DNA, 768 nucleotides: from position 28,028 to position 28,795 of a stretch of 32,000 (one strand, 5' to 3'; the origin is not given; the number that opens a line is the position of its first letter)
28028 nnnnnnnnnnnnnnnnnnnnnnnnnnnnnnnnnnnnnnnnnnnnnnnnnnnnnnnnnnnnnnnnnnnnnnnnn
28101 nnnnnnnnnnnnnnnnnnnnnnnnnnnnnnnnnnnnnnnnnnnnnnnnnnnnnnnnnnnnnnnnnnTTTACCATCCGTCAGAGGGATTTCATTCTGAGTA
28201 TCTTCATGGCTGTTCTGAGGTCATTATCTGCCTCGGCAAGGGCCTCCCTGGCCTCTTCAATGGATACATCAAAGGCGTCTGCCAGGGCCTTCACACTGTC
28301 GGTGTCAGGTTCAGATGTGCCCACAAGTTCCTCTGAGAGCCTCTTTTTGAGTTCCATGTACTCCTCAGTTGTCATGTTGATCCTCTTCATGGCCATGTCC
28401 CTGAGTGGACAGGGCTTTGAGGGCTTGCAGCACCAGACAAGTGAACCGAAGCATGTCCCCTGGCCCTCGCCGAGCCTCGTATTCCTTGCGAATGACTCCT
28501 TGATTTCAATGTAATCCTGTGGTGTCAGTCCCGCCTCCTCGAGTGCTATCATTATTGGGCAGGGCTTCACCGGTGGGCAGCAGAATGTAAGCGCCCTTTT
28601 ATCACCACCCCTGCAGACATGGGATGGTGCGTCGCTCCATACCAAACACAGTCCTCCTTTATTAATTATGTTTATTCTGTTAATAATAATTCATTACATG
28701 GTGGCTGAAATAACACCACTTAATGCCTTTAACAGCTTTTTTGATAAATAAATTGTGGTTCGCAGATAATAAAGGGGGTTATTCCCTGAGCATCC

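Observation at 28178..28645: Uncharacterised protein with duplicated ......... modules and a UBA-like tail, tightly packed with sirC-hemA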

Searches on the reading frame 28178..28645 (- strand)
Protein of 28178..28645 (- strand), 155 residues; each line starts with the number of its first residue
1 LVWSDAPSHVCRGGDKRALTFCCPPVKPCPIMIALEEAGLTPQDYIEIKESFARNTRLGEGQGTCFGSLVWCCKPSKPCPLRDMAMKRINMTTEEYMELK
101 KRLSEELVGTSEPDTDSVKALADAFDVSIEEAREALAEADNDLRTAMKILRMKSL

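Call 3: search_protein_families(library=pfam, proteins=[window:28178-28645:-], max_evalue=0.01)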
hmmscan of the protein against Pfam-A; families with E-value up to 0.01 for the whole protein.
window:28178-28645:- (155 aa): 2 families
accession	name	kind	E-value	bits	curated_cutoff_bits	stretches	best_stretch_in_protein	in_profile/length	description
PF24767.1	UBA_At5g58720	-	3.6e-06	27.1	27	1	115-151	4-41/44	At5g58720 UBA-like domain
PF16559.10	GIT_CC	-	0.0058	16.8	28.7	0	92-104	14-26/66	GIT coiled-coil Rho guanine nucleotide exchange factor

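Call 4: search_protein_families(library=ncbifam, proteins=[window:28178-28645:-], max_evalue=0.01)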
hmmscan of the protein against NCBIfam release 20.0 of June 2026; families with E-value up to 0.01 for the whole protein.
window:28178-28645:- (155 aa): 2 families
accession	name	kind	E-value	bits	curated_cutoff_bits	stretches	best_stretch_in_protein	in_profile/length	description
TIGR03277.1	methan_mark_9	hypoth_equivalog_domain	3.3e-57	191.4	96.2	1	2-109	1-108/109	methanogenesis marker 9 domain-containing protein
TIGR00264.2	TIGR00264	equivalog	0.0011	19.4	80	1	90-150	47-111/112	nascent polypeptide-associated complex protein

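Call 5: find_homologous_proteins(query=window:28178-28645:-)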
Query window:28178-28645:- (155 aa): 497 proteins with E <= 0.001 among 528 candidates; the best 120 are listed.
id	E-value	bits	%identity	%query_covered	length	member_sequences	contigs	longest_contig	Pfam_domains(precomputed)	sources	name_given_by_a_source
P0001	6.8e-100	349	100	100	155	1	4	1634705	PF24767.2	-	-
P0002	1.4e-99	348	99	100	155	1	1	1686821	PF24767.2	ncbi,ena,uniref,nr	ncbi:methanogenesis marker 9 domain-containing protein [Methanothermobacter sp. DP]|uniref:methanoge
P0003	5.3e-99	346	99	100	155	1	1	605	PF24767.2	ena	-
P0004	1.0e-98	345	99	100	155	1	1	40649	PF24767.2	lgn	-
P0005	1.9e-98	345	98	100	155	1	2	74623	PF24767.2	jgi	-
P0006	2.0e-98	344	98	100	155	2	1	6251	PF24767.2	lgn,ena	-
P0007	3.9e-98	344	98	100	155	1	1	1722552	PF24767.2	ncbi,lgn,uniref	ncbi:methanogenesis marker 9 domain-containing protein [Methanothermobacter sp. KEPCO 2]|uniref:meth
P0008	5.1e-98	343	97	100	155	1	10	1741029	PF24767.2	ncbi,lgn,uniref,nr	ncbi:methanogenesis marker 9 domain-containing protein [Methanothermobacter sp. KEPCO-1]|uniref:meth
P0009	1.2e-97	342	97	100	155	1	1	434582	PF24767.2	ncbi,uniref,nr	ncbi:methanogenesis marker 9 domain-containing protein [Methanothermobacter sp.]|uniref:methanogenes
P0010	1.3e-97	342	98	100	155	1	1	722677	PF24767.2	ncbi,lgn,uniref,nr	ncbi:methanogenesis marker 9 domain-containing protein [Methanothermobacter sp. K4]|uniref:methanoge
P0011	2.0e-97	341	97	100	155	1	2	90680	PF24767.2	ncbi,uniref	ncbi:methanogenesis marker 9 domain-containing protein [Methanothermobacter sp.]|uniref:methanogenes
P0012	2.3e-97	341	97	100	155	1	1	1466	PF24767.2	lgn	-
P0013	3.7e-97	340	96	100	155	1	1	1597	PF24767.2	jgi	-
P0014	2.1e-93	328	94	100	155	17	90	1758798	-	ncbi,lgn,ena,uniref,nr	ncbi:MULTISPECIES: methanogenesis marker 9 domain-containing protein [Methanothermobacter]|uniref:Co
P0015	2.7e-92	325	93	100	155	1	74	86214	-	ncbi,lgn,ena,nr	ncbi:MAG: hypothetical protein PWP32_1195 [Methanothermobacter sp.]|nr:methanogenesis marker 9 domai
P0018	7.1e-87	307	88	100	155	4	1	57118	PF24767.2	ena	-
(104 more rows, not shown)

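Call 15: search_solved_structures(query=window:28178-28645:-, max_evalue=10, show_alignments=3)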
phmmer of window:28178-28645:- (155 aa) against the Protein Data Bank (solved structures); distinct sequences matched with E-value up to 10: 9.
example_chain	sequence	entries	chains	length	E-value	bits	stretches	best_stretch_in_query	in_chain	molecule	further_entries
4n3y_B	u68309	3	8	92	0.14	15.4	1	84-151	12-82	Rab GTPase-binding effector protein 1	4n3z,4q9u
2v8s_V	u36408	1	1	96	0.17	15.1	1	101-149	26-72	VESICLE TRANSPORT THROUGH INTERACTION WITH T-SNARES HOMOLOG 1B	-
2qyw_A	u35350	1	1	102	0.19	15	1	101-149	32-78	Vesicle transport through interaction with t-SNAREs 1B homolog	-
1x79_B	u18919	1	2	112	0.24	14.6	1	84-151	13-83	Rab GTPase binding effector protein 1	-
2eyi_A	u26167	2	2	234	0.79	13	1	92-135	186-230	Alpha-actinin 1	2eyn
8pqm_A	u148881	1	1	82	1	12.6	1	114-138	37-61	FadR family transcriptional regulator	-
2hdo_A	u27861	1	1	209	1.1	12.5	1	27-76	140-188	Phosphoglycolate phosphatase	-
5cwc_A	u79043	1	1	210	3.5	10.8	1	84-151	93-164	Designed helical repeat protein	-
5cwg_A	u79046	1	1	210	4.3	10.6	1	85-151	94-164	Designed helical repeat protein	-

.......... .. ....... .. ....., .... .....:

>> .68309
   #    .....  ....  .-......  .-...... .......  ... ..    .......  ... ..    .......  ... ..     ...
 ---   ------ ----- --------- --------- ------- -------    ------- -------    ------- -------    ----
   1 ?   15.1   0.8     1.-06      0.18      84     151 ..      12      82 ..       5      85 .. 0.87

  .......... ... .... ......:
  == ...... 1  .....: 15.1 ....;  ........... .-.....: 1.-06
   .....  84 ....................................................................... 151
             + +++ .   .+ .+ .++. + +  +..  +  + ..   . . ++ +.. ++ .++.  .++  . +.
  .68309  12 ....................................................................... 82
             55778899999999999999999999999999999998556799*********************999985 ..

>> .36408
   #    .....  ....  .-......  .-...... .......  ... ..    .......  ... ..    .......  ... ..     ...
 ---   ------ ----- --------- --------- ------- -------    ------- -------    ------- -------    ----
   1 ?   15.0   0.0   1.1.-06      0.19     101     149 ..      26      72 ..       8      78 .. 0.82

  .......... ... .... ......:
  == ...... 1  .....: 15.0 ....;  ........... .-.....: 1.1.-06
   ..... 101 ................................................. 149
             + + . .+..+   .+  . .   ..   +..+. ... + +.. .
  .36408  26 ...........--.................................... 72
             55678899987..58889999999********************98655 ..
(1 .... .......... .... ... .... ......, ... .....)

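Call 21: search_protein_representatives(protein=window:28178-28645:-)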
Query: 155 residues. Proteins with E-value up to 0.001 (for the whole library): 106; up to 1e-10: 51; up to 1e-30: 12. The best 106 are listed.
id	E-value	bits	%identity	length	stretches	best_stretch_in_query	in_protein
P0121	9.2e-55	201.1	56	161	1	1-155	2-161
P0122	1.6e-53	197.0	71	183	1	1-116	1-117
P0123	1.2e-50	187.8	73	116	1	1-103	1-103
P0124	8.7e-45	168.7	72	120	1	1-92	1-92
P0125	7.1e-41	156.0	59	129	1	32-155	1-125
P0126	3.3e-36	140.9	90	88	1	13-81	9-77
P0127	5.5e-36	140.1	54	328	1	3-109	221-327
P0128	1.3e-34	135.7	55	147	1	4-111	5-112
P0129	8.3e-34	133.1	54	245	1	3-108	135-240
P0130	1.0e-33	132.7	51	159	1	1-110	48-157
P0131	2.8e-33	131.3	51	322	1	3-109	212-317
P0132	1.4e-31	125.8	48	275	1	3-109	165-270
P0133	2.4e-30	121.8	55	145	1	12-109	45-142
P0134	1.1e-29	119.7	52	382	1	3-109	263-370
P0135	3.2e-29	118.2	47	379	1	3-109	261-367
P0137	4.3e-29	117.8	48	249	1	3-111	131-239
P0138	2.4e-28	115.3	46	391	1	3-108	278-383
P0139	1.9e-25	106.0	46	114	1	1-107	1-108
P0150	1.2e-17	80.6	44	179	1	3-106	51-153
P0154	3.3e-15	72.7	37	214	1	9-114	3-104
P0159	1.6e-13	67.2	37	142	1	3-120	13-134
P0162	1.2e-12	64.4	32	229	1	9-108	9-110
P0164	2.6e-12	63.3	37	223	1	9-116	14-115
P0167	3.5e-12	62.9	37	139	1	3-107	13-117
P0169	6.7e-12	61.9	40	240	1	9-108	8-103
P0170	9.1e-12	61.5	36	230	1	9-108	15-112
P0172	1.4e-10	57.6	44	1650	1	3-88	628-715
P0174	1.8e-10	57.3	38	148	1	3-106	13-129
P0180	2.1e-09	53.8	37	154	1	3-108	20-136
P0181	3.9e-09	53.0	37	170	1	3-112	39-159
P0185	2.4e-08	50.4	38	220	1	7-109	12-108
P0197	9.0e-06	42.0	42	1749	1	3-89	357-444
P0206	4.9e-05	39.7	40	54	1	63-107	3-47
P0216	2.9e-04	37.2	39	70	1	63-108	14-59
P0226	8.4e-04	35.6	44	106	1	64-106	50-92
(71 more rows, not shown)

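Call 22: search_protein_families(library=pfam, proteins=[P0127, P0131, P0134, P0138, P0129, P0154, P0162, P0169, P0172, P0197], max_evalue=0.001)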
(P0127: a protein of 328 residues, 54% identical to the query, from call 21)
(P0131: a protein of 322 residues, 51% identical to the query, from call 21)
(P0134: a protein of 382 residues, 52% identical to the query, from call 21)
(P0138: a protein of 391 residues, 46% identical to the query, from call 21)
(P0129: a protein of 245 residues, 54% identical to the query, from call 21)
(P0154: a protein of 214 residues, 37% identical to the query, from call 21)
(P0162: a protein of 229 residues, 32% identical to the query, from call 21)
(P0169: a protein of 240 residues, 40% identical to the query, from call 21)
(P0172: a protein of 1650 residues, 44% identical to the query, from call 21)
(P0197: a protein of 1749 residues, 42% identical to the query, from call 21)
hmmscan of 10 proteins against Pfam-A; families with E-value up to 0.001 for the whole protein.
P0127 (328 aa): 0 families

P0131 (322 aa): 1 family
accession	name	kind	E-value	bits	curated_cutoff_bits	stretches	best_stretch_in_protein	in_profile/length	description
PF01207.24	Dus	-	7.5e-05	22.4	20.4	1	78-162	67-157/311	Dihydrouridine synthase (Dus)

P0134 (382 aa): 3 families
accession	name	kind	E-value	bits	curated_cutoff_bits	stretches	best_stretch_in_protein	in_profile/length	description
PF01207.24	Dus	-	1.2e-11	44.8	20.4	1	21-253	2-229/311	Dihydrouridine synthase (Dus)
PF00478.31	IMPDH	-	8.5e-07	28.7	25.6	1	16-258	34-192/345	IMP dehydrogenase / GMP reductase domain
PF00977.27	His_biosynth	-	1.1e-06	28.7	23.6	1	169-255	31-120/228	Histidine biosynthesis protein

P0138 (391 aa): 0 families

P0129 (245 aa): 2 families
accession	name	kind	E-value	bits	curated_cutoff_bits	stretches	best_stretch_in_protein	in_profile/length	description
PF01207.24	Dus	-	1.1e-09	38.3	20.4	1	5-125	98-232/311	Dihydrouridine synthase (Dus)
PF00977.27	His_biosynth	-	1.4e-07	31.6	23.6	1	41-128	30-121/228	Histidine biosynthesis protein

P0154 (214 aa): 0 families

P0162 (229 aa): 1 family
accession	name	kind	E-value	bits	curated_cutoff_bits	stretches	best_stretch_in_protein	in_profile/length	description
PF18865.6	AbiJ_NTD5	-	0.00063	20.1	26.7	0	57-119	14-74/93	AbiJ N-terminal domain 5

P0169 (240 aa): 1 family
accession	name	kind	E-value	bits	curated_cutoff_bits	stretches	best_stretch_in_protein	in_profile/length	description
PF12441.14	CopG_antitoxin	-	6.8e-06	27.2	28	1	163-207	35-78/79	CopG antitoxin of type II toxin-antitoxin system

P0172 (1650 aa): 3 families
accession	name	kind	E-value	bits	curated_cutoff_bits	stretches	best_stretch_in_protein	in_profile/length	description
PF01937.24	ARMT1-like_dom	-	6.5e-07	29.3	25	1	351-451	130-222/311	Damage-control phosphatase ARMT1-like domain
PF07998.17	Peptidase_M54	-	4.4e-06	27.3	24.4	1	1112-1153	133-174/194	Peptidase family M54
PF00413.30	Peptidase_M10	-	0.00094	19.5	24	0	1121-1151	107-137/159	Matrixin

P0197 (1749 aa): 2 families
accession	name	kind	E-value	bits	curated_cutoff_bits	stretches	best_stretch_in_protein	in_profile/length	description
PF02636.23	Methyltransf_28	-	1.4e-24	87.4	23.3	2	1097-1224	1-114/249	Putative S-adenosyl-L-methionine-dependent methyltransferase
PF08335.16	GlnD_UR_UTase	-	5.3e-10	39.9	21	1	35-143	14-125/141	GlnD PII-uridylyltransferase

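Call 32: list_cluster_members(proteins=[P0127, P0131, P0134, P0138, P0137, P0139, P0150, P0154, P0159, P0169])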
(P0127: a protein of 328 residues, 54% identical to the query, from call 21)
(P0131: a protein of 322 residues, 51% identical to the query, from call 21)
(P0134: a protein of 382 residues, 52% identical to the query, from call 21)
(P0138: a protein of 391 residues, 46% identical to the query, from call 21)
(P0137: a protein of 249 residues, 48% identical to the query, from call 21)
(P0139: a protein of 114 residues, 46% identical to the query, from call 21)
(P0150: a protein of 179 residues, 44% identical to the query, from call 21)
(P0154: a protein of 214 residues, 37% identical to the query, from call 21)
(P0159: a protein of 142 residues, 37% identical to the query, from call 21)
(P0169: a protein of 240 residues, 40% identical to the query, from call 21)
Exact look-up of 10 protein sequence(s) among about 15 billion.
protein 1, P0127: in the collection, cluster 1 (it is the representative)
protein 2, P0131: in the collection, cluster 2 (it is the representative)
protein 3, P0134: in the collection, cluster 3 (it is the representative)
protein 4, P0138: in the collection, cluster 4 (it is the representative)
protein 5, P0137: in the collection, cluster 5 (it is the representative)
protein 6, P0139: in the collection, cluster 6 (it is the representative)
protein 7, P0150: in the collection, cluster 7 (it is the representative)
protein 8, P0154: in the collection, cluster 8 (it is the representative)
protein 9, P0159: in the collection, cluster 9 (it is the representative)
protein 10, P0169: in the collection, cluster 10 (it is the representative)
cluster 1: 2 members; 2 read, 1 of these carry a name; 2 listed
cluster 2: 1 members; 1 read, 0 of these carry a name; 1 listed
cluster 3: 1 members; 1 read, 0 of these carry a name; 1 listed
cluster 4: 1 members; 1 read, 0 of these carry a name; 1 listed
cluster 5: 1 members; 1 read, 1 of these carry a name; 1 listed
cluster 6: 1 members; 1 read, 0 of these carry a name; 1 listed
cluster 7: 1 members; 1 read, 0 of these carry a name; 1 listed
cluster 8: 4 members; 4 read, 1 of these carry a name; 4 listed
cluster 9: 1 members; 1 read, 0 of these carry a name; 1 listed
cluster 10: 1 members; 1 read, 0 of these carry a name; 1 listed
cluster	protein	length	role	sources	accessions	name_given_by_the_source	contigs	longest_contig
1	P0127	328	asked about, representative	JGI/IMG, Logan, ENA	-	-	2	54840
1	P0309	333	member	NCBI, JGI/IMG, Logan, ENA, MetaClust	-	\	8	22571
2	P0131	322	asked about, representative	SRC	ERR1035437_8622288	-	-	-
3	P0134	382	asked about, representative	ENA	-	-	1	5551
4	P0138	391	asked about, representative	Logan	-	-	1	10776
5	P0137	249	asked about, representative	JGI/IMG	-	putative methanogenesis marker domain 9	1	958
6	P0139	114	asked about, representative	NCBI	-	-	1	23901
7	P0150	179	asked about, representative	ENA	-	-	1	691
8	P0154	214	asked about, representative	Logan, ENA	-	-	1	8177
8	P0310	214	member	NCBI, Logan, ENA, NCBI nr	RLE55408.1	MAG: hypothetical protein DRJ40_08115 [Thermoprotei archaeon]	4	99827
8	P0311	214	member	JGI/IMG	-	-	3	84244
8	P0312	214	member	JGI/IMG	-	-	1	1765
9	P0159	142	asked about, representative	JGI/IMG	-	-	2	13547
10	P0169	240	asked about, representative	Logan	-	-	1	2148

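Call 33: find_encoding_contigs(protein=P0127, flank=8000, max_places=3)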
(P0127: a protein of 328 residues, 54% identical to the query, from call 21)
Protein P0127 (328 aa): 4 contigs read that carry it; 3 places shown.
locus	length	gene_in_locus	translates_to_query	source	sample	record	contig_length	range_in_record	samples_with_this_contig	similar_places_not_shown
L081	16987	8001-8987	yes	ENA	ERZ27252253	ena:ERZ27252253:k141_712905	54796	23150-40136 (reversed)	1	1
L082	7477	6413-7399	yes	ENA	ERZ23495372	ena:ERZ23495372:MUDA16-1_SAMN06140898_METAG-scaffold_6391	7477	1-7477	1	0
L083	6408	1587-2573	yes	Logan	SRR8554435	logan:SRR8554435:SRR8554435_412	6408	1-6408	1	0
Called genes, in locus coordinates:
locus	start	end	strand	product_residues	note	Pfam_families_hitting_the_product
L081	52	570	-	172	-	-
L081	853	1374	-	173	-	-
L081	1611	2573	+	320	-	PF00586:AIRS, PF02769:AIRS_C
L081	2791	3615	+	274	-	-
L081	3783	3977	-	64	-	-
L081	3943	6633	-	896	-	PF00270:DEAD, PF04851:ResIII, PF18766:SWI2_SNF2, PF00271:Helicase_C, PF01844:HNH, PF14279:HNH_5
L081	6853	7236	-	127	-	-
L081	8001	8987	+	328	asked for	-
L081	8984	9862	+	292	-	PF01874:CitG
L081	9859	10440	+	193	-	PF04289:DUF447_N, PF20766:DUF447_C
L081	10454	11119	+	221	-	PF00154:RecA_N, PF06745:ATPase, PF08423:Rad51, PF13481:AAA_25, PF05707:Zot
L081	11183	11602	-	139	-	-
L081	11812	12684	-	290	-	PF00696:AA_kinase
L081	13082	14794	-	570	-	PF25919:BSH_CusB (faint), PF00682:HMGL-like, PF02436:PYC_OADA, PF00364:Biotin_lipoyl, PF25973:BSH_CzcB (faint), PF25997:BSH_YhbJ (faint)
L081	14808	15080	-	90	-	-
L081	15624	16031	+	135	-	PF28505:DUF1699_N, PF08004:DUF1699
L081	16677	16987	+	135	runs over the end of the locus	PF28505:DUF1699_N, PF08004:DUF1699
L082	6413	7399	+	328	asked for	-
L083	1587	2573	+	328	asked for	-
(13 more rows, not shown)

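Call 40: find_encoding_contigs(protein=P0134, flank=8000, max_places=2)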
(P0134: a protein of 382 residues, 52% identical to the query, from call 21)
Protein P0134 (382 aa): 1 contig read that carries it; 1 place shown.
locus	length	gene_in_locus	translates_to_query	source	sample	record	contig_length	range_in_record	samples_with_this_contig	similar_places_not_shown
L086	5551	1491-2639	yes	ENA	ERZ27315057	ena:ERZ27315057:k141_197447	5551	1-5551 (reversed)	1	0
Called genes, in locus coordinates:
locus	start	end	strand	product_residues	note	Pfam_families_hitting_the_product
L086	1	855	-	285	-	?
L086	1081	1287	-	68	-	-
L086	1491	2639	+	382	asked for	PF00478:IMPDH (weak), PF01207:Dus, PF00977:His_biosynth (weak)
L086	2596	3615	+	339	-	PF01874:CitG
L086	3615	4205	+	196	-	PF04289:DUF447_N, PF20766:DUF447_C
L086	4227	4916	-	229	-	PF02811:PHP, PF13263:PHP_C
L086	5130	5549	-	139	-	?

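Call 42: predict_structure(alignment_id=A3)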
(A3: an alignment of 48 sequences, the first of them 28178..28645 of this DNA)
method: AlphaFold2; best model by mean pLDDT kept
length: 155 residues; sequences in the alignment: 48
mean_pLDDT: 90.6   pTM: 0.72
mean pLDDT of the five models: 90.6, 89.9, 89.8, 88.9, 88.8
residues with pLDDT >= 90: 108; 70-90: 41; 50-70: 6; < 50: 0
segments of 3 or more residues with pLDDT < 50: none
pLDDT, mean of each block of 10 residues (from residue 1): 81 90 91 91 97 98 95 94 98 97 90 73 94 86 85 89
secondary structure, 60 per line:
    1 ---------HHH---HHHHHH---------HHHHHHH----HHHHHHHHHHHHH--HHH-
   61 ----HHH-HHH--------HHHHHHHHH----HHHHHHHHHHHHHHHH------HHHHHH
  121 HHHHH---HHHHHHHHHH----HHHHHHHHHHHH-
elements in order: H16-21 H31-37 H42-54 H80-88 H93-108 H115-125 H129-138 H143-154

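Call 44: find_encoding_contigs(protein=P0310, flank=8000, max_places=2)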
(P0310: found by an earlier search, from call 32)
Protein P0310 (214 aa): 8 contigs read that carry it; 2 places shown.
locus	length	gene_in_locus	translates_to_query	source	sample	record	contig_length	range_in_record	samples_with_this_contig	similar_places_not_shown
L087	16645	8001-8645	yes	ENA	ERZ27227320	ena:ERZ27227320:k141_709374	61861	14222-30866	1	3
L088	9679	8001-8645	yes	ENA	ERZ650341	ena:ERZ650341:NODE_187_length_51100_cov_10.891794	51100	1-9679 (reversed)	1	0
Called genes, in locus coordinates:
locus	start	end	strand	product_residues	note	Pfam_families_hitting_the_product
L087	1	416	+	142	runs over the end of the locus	-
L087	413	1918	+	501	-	PF00082:Peptidase_S8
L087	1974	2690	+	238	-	-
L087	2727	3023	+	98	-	-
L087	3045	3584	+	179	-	-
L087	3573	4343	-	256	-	PF04055:Radical_SAM (weak)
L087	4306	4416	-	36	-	-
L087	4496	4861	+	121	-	-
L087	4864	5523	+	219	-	-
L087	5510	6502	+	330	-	-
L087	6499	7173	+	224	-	-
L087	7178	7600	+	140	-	-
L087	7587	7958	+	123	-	-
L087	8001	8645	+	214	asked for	-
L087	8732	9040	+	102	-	-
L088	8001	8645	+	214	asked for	-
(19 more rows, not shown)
